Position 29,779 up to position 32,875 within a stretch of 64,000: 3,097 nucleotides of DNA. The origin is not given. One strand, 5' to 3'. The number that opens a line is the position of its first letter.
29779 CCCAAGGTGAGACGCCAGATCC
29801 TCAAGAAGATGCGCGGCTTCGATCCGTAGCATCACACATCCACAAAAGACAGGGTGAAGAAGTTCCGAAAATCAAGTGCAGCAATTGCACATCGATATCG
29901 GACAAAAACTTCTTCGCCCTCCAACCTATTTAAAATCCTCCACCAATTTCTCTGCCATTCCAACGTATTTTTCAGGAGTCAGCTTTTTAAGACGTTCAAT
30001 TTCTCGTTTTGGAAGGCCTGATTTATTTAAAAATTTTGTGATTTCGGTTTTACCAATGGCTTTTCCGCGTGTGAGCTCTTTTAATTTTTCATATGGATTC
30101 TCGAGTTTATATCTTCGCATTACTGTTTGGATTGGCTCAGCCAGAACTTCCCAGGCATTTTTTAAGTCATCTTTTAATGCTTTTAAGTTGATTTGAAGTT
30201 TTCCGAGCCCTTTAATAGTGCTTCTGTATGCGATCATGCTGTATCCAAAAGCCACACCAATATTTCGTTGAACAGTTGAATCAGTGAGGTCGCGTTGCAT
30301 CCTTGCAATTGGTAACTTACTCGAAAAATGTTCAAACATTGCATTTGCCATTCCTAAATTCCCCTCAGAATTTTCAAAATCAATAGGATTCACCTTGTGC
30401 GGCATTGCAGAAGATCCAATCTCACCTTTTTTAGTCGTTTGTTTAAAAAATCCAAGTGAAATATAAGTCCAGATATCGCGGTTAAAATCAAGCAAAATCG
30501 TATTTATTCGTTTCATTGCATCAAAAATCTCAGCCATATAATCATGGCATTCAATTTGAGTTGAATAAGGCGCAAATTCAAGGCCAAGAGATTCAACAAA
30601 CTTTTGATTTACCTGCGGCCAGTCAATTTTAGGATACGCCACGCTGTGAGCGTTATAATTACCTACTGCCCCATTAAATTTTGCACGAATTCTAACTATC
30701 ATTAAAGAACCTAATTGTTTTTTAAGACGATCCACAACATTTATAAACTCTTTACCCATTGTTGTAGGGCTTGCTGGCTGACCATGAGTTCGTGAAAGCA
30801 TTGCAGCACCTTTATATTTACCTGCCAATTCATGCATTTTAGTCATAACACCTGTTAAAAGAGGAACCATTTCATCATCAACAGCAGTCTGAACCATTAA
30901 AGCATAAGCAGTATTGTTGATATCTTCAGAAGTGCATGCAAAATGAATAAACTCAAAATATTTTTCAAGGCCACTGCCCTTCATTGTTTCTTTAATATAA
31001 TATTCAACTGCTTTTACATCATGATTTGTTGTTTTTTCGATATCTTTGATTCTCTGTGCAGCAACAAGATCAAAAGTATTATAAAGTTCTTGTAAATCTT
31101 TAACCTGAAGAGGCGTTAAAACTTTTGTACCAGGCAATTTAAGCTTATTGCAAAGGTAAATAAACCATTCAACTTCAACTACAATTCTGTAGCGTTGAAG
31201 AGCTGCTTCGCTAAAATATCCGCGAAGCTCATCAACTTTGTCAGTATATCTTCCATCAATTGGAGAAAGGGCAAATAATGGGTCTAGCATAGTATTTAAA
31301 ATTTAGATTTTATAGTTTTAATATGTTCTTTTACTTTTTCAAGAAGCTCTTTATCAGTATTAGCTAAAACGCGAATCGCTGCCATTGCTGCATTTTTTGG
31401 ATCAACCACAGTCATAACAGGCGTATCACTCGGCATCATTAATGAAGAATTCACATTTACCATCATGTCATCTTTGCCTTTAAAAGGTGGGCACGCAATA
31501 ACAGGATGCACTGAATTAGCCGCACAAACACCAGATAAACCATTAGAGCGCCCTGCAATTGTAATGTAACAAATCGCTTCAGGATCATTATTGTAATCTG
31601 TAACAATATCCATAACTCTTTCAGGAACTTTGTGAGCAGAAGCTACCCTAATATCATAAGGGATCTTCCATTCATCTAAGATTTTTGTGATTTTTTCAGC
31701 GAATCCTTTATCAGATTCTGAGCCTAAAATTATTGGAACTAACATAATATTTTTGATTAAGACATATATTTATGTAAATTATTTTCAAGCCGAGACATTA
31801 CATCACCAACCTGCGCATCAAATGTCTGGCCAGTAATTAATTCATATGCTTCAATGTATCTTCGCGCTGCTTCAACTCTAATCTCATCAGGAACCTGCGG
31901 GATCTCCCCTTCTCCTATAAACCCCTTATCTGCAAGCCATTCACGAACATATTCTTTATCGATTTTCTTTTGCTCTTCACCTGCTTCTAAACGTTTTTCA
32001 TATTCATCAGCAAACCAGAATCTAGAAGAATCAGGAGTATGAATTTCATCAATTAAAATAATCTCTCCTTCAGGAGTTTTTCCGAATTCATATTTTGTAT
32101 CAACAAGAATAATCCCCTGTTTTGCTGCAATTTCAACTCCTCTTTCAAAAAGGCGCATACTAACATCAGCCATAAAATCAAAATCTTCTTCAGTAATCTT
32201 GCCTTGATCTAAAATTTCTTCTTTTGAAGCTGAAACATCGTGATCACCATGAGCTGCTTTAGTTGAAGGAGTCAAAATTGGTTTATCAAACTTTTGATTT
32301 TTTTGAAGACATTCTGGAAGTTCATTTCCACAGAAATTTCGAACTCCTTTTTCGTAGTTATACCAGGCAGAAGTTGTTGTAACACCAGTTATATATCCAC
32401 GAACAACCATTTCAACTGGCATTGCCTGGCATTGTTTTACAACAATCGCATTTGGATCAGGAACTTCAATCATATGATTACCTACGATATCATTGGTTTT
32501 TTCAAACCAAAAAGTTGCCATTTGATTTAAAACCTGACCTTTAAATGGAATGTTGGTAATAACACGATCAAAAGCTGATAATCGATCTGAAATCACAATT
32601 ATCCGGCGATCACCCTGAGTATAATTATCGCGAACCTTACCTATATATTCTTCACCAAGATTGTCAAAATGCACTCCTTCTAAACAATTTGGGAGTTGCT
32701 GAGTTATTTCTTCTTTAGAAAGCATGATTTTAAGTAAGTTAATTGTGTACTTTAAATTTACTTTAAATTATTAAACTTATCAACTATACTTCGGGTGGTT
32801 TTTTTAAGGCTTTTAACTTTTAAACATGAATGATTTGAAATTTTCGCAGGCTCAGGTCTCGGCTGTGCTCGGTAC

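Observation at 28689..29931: About 1.1-kb GC-rich, foreign-codon island encoding a secreted lysine-rich coiled-coil protein between ileS and purB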

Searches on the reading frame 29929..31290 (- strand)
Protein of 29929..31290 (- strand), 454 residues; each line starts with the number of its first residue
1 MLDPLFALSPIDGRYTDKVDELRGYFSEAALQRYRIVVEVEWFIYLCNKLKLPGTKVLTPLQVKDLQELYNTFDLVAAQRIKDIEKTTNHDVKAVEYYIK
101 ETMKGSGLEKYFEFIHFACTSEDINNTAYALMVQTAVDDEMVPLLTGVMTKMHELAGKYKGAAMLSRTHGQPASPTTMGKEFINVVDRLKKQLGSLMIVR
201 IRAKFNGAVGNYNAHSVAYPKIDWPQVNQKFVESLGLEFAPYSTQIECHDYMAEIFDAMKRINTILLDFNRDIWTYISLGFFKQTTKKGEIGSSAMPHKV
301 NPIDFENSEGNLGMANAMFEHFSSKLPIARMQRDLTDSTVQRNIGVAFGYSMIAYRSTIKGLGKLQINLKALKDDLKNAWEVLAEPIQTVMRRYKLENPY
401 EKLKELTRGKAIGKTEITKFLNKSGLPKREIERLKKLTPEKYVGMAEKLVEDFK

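Call 21: find_related_loci(query=window:29929-31290:-, collection=genome_contigs, flank=5000)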
Query window:29929-31290:- (454 aa) in genome_contigs; peptide patterns used: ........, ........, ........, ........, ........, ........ (x = any residue, [..] = any of these).
65 stretches matched a pattern; 46 encode a relative of the query (tblastn E <= 1e-3); 45 distinct loci.
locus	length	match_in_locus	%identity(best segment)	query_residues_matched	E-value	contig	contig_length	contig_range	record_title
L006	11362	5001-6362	87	1-454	0e+0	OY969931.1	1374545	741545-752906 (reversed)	MAG: uncultured bacterium isolate MFD02416.bin.c.2 genome assembly, chromosome: 1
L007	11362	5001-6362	86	1-454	0e+0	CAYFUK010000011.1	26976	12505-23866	MAG TPA_asm: uncultured Candidatus Peribacteria bacterium isolate ERP107533_co1_54 genome assembly, contig: NODE_969_len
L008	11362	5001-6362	84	1-454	0e+0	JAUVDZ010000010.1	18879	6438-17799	MAG: Candidatus Peregrinibacteria bacterium isolate CSMAG_310 CSMAG_310_k141_1507169_length_18879_cov_6.0000, whole geno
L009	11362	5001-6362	78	1-454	0e+0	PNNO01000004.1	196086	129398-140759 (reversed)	MAG: bacterium isolate SW.3.65 SW_1000019_196086, whole genome shotgun sequence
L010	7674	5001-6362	76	1-454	0e+0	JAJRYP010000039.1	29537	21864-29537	MAG: Patescibacteria group bacterium isolate Dive96_bin3.358 k141_1226816, whole genome shotgun sequence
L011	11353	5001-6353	78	3-453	0e+0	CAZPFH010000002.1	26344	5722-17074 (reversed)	MAG TPA_asm: uncultured Candidatus Peribacteria bacterium isolate SRP332253_co1_95 genome assembly, contig: NODE_2768_le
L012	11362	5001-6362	76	1-454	0e+0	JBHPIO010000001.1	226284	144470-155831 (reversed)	Patescibacteria group bacterium isolate SAG AM-312-G21 AM-312-G21_NODE_1, whole genome shotgun sequence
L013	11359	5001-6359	75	1-453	0e+0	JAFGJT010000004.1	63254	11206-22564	MAG: Candidatus Peregrinibacteria bacterium isolate Zod_Metabat.293 k87_4081231, whole genome shotgun sequence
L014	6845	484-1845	73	1-454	0e+0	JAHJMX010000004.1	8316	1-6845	MAG: Patescibacteria group bacterium isolate Old_saline.mb.71 Old_saline.mb.71_k141_47875, whole genome shotgun sequence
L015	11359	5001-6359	78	2-454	0e+0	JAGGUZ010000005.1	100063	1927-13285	MAG: bacterium isolate AUK087 PB_MBMC_041_c_000000000028, whole genome shotgun sequence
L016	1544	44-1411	60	1-454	0e+0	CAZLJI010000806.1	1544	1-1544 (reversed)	MAG TPA_asm: uncultured Ignavibacteriaceae bacterium isolate SRP319275_co4_56 genome assembly, contig: NODE_123955_lengt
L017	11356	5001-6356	79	2-453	0e+0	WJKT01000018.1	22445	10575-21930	MAG: Candidatus Peregrinibacteria bacterium isolate Bin_387 k141_943990, whole genome shotgun sequence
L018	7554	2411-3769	53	2-453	2e-156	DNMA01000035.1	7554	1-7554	MAG TPA_asm: Legionellales bacterium isolate UBA10507 contig_2060, whole genome shotgun sequence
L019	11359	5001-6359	53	2-453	2e-156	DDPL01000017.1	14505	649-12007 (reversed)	MAG TPA_asm: Legionellales bacterium UBA2469 UBA2469_contig_10818, whole genome shotgun sequence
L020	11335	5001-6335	56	2-445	8e-155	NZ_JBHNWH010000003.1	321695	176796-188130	Winogradskyella sp. A3E31 scaffold_3_length=321696, whole genome shotgun sequence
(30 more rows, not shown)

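Call 53: search_protein_families(library=pfam, proteins=[L006:6366-6851:+, L008:6371-6922:-, L008:7322-7783:+, L008:6938-7180:-], max_evalue=0.01)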
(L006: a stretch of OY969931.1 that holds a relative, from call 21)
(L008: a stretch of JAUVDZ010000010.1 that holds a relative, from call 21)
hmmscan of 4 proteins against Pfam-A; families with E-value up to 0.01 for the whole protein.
L006:6366-6851:+ (162 aa): 3 families
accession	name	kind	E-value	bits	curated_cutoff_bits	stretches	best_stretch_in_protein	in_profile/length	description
PF13302.13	Acetyltransf_3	-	1.1e-11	46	25.4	1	39-145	32-137/138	Acetyltransferase (GNAT) domain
PF00583.31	Acetyltransf_1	-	1.6e-11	44.9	20.7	1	58-144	31-115/116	Acetyltransferase (GNAT) family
PF13508.13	Acetyltransf_7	-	0.00052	20.8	27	1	60-127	2-67/84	Acetyltransferase (GNAT) domain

L008:6371-6922:- (184 aa): 2 families
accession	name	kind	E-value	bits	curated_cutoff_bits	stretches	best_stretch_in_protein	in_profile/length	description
PF18019.7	Cas3_HD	-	0.00054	20.5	23.1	1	9-91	47-129/207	Cas3, HD domain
PF01966.28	HD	-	0.0044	17.7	22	0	13-90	21-89/116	HD domain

L008:7322-7783:+ (154 aa): 0 families

L008:6938-7180:- (81 aa): 0 families

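Call 65: search_protein_families(library=pfam, proteins=[window:29929-31290:-], max_evalue=0.00001)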
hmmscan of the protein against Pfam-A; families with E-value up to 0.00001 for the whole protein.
window:29929-31290:- (454 aa): 2 families
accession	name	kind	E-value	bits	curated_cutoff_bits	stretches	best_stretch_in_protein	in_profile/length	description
PF00206.25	Lyase_1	-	1.6e-57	195.7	27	1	13-310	1-305/312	Lyase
PF08328.16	ASL_C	-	2.6e-48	163.3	35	1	330-443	2-115/115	Adenylosuccinate lyase C-terminal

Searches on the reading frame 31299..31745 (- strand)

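Call 65: search_protein_families(library=pfam, proteins=[window:31299-31745:-], max_evalue=0.00001)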
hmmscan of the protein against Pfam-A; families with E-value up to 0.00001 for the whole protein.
window:31299-31745:- (149 aa): 1 family
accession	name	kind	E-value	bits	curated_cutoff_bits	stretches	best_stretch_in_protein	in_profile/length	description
PF00731.26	AIRC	-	1.9e-39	135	30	1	3-145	2-145/148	AIR carboxylase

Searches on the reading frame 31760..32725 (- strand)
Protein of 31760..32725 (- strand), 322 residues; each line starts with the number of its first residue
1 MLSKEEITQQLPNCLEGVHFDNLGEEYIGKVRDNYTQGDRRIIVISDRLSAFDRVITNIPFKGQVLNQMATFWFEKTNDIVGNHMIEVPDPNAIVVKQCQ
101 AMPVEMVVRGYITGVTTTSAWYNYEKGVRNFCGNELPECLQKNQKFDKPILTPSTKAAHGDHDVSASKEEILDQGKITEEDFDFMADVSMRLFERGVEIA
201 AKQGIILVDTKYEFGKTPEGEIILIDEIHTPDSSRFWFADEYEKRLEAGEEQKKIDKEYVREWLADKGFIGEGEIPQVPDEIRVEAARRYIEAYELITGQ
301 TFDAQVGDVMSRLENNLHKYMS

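Call 65: search_protein_families(library=pfam, proteins=[window:31760-32725:-], max_evalue=0.00001)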
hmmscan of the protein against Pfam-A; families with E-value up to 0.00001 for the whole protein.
window:31760-32725:- (322 aa): 1 family
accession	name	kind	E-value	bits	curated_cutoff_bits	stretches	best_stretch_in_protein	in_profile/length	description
PF01259.24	SAICAR_synt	-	2.4e-69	234.1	20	1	27-266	3-221/233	SAICAR synthetase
